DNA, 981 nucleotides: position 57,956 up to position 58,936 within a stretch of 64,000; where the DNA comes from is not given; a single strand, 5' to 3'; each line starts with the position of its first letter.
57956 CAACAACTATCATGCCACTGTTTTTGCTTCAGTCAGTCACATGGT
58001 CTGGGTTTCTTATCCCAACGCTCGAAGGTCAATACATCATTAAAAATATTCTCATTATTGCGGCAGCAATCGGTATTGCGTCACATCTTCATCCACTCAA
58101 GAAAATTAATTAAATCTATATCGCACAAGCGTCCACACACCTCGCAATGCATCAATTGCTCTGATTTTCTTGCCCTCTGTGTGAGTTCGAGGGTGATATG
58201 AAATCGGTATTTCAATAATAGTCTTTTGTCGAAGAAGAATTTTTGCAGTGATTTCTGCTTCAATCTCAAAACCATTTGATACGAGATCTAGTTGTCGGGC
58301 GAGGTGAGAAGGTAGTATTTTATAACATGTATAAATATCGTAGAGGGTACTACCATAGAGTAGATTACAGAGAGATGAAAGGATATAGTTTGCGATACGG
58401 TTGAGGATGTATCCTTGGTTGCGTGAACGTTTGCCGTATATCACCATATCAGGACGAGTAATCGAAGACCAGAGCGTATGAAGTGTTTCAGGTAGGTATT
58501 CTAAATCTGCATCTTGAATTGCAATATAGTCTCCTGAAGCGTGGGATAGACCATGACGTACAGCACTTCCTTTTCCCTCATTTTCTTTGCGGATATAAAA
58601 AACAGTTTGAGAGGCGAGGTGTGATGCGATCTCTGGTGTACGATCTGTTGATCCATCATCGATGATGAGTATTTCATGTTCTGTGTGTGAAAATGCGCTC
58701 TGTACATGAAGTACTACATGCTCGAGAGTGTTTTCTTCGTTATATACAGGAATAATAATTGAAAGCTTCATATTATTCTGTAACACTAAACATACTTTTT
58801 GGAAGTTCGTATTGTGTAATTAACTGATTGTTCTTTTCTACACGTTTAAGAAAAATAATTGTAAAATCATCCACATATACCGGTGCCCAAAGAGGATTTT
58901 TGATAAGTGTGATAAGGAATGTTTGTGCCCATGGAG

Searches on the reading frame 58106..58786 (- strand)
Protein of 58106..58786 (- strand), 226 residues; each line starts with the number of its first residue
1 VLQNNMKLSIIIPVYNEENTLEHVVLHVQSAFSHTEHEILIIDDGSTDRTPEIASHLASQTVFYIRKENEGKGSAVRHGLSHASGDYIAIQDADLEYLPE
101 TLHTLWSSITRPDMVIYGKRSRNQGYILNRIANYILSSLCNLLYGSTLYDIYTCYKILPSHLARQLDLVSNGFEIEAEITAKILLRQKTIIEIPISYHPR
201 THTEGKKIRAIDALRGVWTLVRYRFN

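Call 62: search_protein_families(library=pfam, proteins=[window:58106-58786:-], max_evalue=0.00001)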
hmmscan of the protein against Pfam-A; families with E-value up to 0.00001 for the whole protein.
window:58106-58786:- (226 aa): 3 families
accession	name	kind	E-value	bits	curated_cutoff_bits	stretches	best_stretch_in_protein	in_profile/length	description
PF00535.33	Glycos_transf_2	-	4.6e-33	115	23.3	1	9-126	1-122/168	Glycosyl transferase family 2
PF10111.15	Glyco_tranf_2_2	-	3.8e-09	36.9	27.3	1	9-103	1-100/276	Glycosyltransferase like family 2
PF13704.12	Glyco_tranf_2_4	-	1.4e-06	29.1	27.5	1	16-94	2-81/98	Glycosyl transferase family 2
